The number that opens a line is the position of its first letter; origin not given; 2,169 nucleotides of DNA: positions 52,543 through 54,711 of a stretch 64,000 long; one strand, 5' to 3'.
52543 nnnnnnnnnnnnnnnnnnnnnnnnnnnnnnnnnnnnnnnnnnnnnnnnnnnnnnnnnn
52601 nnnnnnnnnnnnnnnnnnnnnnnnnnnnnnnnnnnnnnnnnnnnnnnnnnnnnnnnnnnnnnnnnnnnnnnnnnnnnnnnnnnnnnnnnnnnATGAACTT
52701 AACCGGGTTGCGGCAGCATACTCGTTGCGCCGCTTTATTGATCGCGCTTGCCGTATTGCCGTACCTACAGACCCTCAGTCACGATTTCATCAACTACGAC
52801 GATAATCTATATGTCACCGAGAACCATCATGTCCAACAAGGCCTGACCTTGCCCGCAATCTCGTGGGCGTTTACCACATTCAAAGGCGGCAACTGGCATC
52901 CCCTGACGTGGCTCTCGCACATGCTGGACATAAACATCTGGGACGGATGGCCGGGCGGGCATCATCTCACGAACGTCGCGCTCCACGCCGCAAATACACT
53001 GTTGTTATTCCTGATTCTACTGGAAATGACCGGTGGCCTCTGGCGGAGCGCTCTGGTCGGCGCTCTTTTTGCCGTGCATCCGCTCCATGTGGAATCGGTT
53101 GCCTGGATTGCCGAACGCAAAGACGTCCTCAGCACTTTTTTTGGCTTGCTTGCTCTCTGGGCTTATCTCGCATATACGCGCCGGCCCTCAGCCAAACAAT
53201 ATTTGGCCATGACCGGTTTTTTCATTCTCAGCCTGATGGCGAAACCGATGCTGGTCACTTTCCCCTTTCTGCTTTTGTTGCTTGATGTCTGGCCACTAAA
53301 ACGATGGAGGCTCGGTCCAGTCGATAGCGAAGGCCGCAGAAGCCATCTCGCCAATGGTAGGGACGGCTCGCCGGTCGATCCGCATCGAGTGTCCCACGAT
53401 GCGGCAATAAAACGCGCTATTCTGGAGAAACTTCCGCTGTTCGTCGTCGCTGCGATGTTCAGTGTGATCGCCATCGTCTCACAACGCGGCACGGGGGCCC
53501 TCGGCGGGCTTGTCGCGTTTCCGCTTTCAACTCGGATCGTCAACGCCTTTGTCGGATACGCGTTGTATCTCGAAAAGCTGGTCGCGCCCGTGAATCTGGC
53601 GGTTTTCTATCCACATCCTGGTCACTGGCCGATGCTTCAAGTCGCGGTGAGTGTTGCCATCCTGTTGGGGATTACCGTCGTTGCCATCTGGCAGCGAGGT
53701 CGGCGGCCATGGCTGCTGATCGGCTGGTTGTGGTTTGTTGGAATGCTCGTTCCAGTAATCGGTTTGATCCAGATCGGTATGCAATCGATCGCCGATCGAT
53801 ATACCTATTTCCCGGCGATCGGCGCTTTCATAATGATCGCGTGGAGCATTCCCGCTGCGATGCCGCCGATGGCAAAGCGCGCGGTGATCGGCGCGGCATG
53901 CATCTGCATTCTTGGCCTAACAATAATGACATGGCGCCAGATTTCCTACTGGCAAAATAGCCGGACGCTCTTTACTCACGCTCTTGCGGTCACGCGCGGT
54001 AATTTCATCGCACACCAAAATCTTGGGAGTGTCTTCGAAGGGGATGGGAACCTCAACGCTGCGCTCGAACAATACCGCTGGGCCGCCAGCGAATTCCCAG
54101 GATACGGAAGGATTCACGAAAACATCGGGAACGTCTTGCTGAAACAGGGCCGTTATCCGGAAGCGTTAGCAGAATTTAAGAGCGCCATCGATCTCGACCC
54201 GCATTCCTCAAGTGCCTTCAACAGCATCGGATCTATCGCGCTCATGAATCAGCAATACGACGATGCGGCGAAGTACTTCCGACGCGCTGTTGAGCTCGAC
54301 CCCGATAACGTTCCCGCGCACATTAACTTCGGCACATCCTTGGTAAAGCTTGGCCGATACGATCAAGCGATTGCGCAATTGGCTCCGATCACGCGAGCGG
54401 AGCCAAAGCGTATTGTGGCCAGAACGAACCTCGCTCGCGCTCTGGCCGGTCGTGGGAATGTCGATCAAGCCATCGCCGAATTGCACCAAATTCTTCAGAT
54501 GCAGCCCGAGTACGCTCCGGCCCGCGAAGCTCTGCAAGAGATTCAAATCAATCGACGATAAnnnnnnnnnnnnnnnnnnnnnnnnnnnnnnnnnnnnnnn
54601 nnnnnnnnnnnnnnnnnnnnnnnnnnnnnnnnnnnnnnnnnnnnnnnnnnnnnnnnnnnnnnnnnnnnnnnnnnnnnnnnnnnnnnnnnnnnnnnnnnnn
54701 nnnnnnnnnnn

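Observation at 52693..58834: PEP-CTERM protein embedded between a PMT-like TPR glycosyltransferase, a Ppm1/DPM1-like GT2 and an AlkP-TPR protein: candidate protein-glycosylation module for exosortase cargo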

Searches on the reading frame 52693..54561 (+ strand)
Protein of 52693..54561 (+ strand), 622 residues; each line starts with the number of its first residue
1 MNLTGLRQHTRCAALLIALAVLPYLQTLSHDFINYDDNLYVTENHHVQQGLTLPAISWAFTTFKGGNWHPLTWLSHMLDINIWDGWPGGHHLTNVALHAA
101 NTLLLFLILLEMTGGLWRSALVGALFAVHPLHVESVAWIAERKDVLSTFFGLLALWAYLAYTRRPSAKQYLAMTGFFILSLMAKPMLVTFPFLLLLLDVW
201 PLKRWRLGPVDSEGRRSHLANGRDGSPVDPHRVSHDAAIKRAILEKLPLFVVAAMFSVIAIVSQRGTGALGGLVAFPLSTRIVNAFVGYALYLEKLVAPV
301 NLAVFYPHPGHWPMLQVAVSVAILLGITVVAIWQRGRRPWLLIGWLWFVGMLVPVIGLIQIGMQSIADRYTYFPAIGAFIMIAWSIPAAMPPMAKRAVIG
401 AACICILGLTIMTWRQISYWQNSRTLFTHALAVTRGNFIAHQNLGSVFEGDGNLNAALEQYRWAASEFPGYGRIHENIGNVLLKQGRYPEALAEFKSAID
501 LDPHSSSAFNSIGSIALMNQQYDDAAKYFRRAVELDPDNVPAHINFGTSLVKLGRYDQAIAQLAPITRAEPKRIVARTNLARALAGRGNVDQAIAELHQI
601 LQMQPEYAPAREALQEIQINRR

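Call 4: search_protein_families(library=pfam, proteins=[window:52693-54561:+], max_evalue=0.01)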
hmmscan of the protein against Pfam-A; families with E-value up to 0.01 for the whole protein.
window:52693-54561:+ (622 aa): 29 families (the best 25 are shown)
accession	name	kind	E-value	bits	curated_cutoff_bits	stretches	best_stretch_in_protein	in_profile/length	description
PF13432.12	TPR_16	-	3.2e-27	95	32.7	3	478-539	3-64/65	Tetratricopeptide repeat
PF07719.23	TPR_2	-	1.2e-24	84.8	27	2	508-539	3-34/34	Tetratricopeptide repeat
PF00515.34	TPR_1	-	4.6e-24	83.6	27.8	2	508-539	3-34/34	Tetratricopeptide repeat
PF14559.12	TPR_19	-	5.2e-24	84.8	25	3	516-572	1-57/68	Tetratricopeptide repeat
PF13431.12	TPR_17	-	4.8e-21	73.7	24.4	1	528-561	1-34/34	Tetratricopeptide repeat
PF13428.12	TPR_14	-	1.1e-18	66.3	23.5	2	514-545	9-40/44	Tetratricopeptide repeat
PF13414.12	TPR_11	-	5.6e-17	61.6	26.8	2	479-514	1-36/42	TPR repeat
PF13181.12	TPR_8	-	1.6e-16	59.4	25.7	1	508-539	3-34/34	Tetratricopeptide repeat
PF13424.12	TPR_12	-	3.8e-16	59.5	30.1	2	473-536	4-75/77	Tetratricopeptide repeat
PF12895.13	ANAPC3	-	5.1e-11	43.1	27.2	2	485-563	2-79/82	Anaphase-promoting complex, cyclosome, subunit 3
PF13174.12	TPR_6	-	3.3e-09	37.2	26.3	0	515-538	9-32/33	Tetratricopeptide repeat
PF13176.12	TPR_7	-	3.8e-09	36.4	27.9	0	476-502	3-31/36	Tetratricopeptide repeat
PF24575.1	TPR_Slam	-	1.5e-08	35.5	35.2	0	513-551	54-92/104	Surface lipoprotein assembly modifier, N-terminal TPR repeats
PF13374.12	TPR_10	-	1.9e-08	34.5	27.5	0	477-500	7-30/42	Tetratricopeptide repeat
PF07721.20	TPR_4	-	2.7e-08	34.1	27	1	575-599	2-26/26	Tetratricopeptide repeat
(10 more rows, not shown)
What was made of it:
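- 52693..54561 (+): GT-C-fold membrane glycosyltransferase, PMT/TMTC-like, about 11 TM helices, with a C-terminal periplasmic TPR domain (about residues 423-622). TPR Pfam hits (call 4).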

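Call 5: search_protein_families(library=ncbifam, proteins=[window:52693-54561:+], max_evalue=0.01)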
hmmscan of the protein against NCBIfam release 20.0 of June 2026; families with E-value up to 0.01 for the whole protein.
window:52693-54561:+ (622 aa): 31 families (the best 25 are shown)
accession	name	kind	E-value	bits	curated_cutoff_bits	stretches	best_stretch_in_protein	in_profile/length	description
TIGR02521.1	type_IV_pilW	equivalog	1.3e-32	113.3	154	2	483-622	42-183/234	type IV pilus biogenesis/stability protein PilW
TIGR02917.1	PEP_TPR_lipo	equivalog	6e-21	74.1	312.2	1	423-612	280-469/899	XrtA/PEP-CTERM system TPR-repeat protein PrsT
NF040959.1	MamA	equivalog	1.1e-20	74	200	2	476-607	41-172/204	magnetosome protein MamA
NF033762.1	social_mot_Tgl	equivalog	3.2e-14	52.9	225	1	474-607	33-169/252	social motility TPR repeat lipoprotein Tgl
NF033758.1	gliding_GltE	equivalog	8.1e-14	51.4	225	1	498-608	214-324/411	adventurous gliding motility TPR repeat lipoprotein GltE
NF033920.0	C39_PA2778_fam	equivalog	1.1e-11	44.7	150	2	413-537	133-255/255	PA2778 family cysteine peptidase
TIGR02552.1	LcrH_SycD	equivalog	2.9e-11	43.2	104.8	1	483-564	29-110/136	SycD/LcrH family type III secretion system chaperone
TIGR04510.1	mod_pep_cyc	subfamily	4e-10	38.9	400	2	533-611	494-573/814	putative peptide modification system cyclase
NF047371.1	FlcA_CTERM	equivalog_domain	5.5e-10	38.3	300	2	469-560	435-527/646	periplasmic flagellar collar protein FlcA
TIGR00990.1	3a0801s09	subfamily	5.8e-10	38.4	757.25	1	455-594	348-487/615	mitochondrial import receptor subunit TOM70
NF008757.0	PRK11788.1-5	equivalog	1.6e-09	37.4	363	1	479-614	187-322/388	lipopolysaccharide assembly protein LapB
NF008391.2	PRK11189.1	equivalog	4.8e-09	36.1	250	1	491-565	84-158/297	lipoprotein NlpI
NF047558.1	TPR_END_plus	domain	1.4e-08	34.6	32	1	579-607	4-32/56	TPR end-of-group domain-containing protein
NF008520.0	PRK11447.1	equivalog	5.6e-08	31.1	858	1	517-604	472-559/1157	cellulose synthase complex outer membrane protein BcsC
TIGR03939.1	PGA_TPR_OMP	equivalog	7.5e-08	31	366.65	1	481-607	62-187/800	poly-beta-1,6 N-acetyl-D-glucosamine export porin PgaA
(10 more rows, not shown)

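Call 10: search_solved_structures(query=window:52693-54561:+, max_evalue=1)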
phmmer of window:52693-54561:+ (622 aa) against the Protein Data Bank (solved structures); distinct sequences matched with E-value up to 1: 219 (the best 60 are shown).
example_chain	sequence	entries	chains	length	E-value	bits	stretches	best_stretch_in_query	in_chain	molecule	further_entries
9qhb_A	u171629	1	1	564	6e-86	292.5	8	477-560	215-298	Engineered tetratricopeptide repeat protein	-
8bu0_A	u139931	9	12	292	9.9e-55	189.3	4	475-568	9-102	Consensus tetratricopeptide repeat protein | Crystal structure of an 8-repeat consensus TPR superhelix with Zinc. | Monomer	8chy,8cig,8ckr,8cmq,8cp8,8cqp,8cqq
9qhc_A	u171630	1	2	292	1.6e-46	162.2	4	477-560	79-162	Engineered tetratricopeptide repeat protein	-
7ntf_A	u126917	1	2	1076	3.5e-34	121.5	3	440-584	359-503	Isoform 1 of UDP-N-acetylglucosamine--peptide N-acetylglucosaminyltransferase 110 kDa subu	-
7yeh_B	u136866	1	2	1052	3.7e-34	121.4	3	440-584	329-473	UDP-N-acetylglucosamine--peptide N-acetylglucosaminyltransferase 110 kDa subunit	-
7yea_A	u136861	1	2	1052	3.7e-34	121.4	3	440-584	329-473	UDP-N-acetylglucosamine--peptide N-acetylglucosaminyltransferase 110 kDa subunit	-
1w3b_A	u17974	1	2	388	4.8e-30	107.8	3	452-610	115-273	UDP-N-ACETYLGLUCOSAMINE--PEPTIDE N-ACETYLGLUCOSAMINYLTRANSFERASE 110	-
6eou_A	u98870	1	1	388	5.1e-30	107.7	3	452-610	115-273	UDP-N-acetylglucosamine--peptide N-acetylglucosaminyltransferase 110 kDa subunit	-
7obi_A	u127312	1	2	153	4.7e-26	94.6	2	476-549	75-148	CTPR-rv4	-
8ch0_A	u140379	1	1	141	5.1e-26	94.5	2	475-560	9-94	Consensus tetratricopeptide repeat protein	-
2fo7_A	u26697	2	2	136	6.1e-26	94.2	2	477-560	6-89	SYNTHETIC CONSENSUS TPR PROTEIN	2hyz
9gzg_A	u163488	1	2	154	4.2e-24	88.2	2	475-560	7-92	Engineered CTPR protein with glutamic acids for conductivity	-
1na0_A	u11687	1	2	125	1.5e-19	73.2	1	475-584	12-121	designed protein CTPR3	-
6b85_J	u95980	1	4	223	3.6e-17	65.3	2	477-543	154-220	TMHC4_R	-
7y4i_A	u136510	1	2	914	1e-16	63.8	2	477-589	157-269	Probable UDP-N-acetylglucosamine--peptide N-acetylglucosaminyltransferase SPINDLY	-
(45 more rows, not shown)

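Call 12: find_encoding_contigs(protein=window:52693-54561:+, flank=10000, max_places=6)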
Protein window:52693-54561:+ (622 aa): no gene with exactly this product is on record in the collection.

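Call 43: predict_structure(alignment_id=A3)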
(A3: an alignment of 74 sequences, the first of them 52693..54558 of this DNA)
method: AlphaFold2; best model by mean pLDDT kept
length: 622 residues; sequences in the alignment: 74
mean_pLDDT: 91.7   pTM: 0.90
mean pLDDT of the five models: 91.7, 91.4, 90.4, 89.7, 88.4
residues with pLDDT >= 90: 498; 70-90: 69; 50-70: 48; < 50: 7
segments of 3 or more residues with pLDDT < 50: 1-3
pLDDT, mean of each block of 10 residues (from residue 1): 70 98 97 93 94 96 86 98 97 98 98 96 98 95 96 98 97 98 94 96 80 54 51 78 96 95 81 74 89 91 71 89 97 94 96 76 65 95 96 96 98 96 96 89 96 98 94 96 98 98 96 98 98 95 98 98 95 96 98 98 98 97 89
secondary structure, 60 per line:
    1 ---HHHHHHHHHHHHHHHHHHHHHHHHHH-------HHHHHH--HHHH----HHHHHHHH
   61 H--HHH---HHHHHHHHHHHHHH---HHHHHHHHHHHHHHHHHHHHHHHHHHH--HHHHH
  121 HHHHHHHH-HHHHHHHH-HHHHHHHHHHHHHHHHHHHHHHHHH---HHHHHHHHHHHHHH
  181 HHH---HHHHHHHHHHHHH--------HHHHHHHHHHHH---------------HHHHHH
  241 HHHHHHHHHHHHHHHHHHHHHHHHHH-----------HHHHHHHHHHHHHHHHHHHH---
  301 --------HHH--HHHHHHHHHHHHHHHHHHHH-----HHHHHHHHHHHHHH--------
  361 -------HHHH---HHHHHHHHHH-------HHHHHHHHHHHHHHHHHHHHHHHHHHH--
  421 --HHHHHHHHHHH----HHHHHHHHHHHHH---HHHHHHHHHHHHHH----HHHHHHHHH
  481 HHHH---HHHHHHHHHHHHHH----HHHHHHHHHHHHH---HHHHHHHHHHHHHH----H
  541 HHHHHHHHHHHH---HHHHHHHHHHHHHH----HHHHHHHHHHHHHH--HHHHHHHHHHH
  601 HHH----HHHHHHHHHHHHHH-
elements in order: H4-29 H37-42 H45-48 H53-61 H70-83 H87-113 H116-128 H130-137 H139-163 H167-183 H187-199 H208-219 H235-266 H278-297 H314-333 H339-352 H368-371 H375-384 H392-418 H423-433 H438-450 H454-467 H472-484 H488-501 H506-518 H522-535 H540-552 H556-569 H574-587 H590-603 H608-621
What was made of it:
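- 52693..54561 (+): AF2 pLDDT 91.7 (call 43).
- Checked: GT-C. The AF2 model is confident (pLDDT 91.7, call 43).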

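Call 46: fold_search(model_id=the predicted structure, library=pdb)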
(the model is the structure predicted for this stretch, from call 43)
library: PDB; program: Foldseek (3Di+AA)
matches with E <= 10: 1397; with E <= 0.001: 258
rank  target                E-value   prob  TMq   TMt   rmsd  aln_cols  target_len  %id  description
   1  8chy                  2.4e-08  1.00  0.28  0.58   4.9       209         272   30  Crystal structure of an 8-repeat consensus TPR superhelix with Zinc. (released 2024-02-21)
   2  9qhc_B                3.6e-08  1.00  0.29  0.62   4.8       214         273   29  Crystal structure of 8-repeat CTPR protein with eliminated coordination sites (released 2025-10-22)
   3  1w3b_B                9.1e-08  1.00  0.30  0.48   9.6       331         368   18  The superhelical TPR domain of O-linked GlcNAc transferase reveals structural similarities to importin alpha. (released 2004-09-09)
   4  8a3t_F                9.9e-08  1.00  0.31  0.38  23.4       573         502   14  S. cerevisiae APC/C-Cdh1 complex (released 2022-08-31)
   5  9qhb                  1.1e-07  1.00  0.29  0.61   4.9       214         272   28  Crystal structure of 16-repeat CTPR protein with eliminated coordination sites (released 2025-10-22)
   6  9qhc_A                1.4e-07  1.00  0.29  0.61   4.8       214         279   29  Crystal structure of 8-repeat CTPR protein with eliminated coordination sites (released 2025-10-22)
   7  6eou                  1.5e-07  1.00  0.30  0.52   4.0       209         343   25  O-GlcNAc transferase TPR domain with the intellectual disability associated mutation L254F (released 2018-05-09)
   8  1w3b_A                3.2e-07  1.00  0.29  0.45  17.5       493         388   16  The superhelical TPR domain of O-linked GlcNAc transferase reveals structural similarities to importin alpha. (released 2004-09-09)
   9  9gaw_J                4.8e-07  1.00  0.29  0.35  26.4       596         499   15  High-resolution structure of the Anaphase-promoting complex/cyclosome (APC/C) bound to co-activator Cdh1 (released 2024-08-14)
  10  7yea_A                5.4e-07  1.00  0.31  0.20  18.6       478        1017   17  Human O-GlcNAc transferase Dimer (released 2023-07-12)
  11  9gaw_P                5.8e-07  1.00  0.28  0.35  24.5       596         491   14  High-resolution structure of the Anaphase-promoting complex/cyclosome (APC/C) bound to co-activator Cdh1 (released 2024-08-14)
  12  6q6g_J                6.1e-07  1.00  0.29  0.36  25.5       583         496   14  Cryo-EM structure of the APC/C-Cdc20-Cdk2-cyclinA2-Cks2 complex, the D1 box class (released 2019-09-11)
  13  9hvq_Q                6.1e-07  1.00  0.29  0.21  29.8       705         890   12  Structure of the transcribing Pol II-DSIF-PAF-SPT6-RECQL5 complex (released 2025-07-16)
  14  8dth_B                6.5e-07  1.00  0.29  0.26   3.4       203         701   21  Cryo-EM structure of Arabidopsis SPY alternative conformation 2 (released 2023-03-08)
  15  9rtt_Q                6.8e-07  1.00  0.29  0.21  28.8       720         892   14  Activated Elongation Complex with IWS1 and ELOF1 (released 2025-09-03)
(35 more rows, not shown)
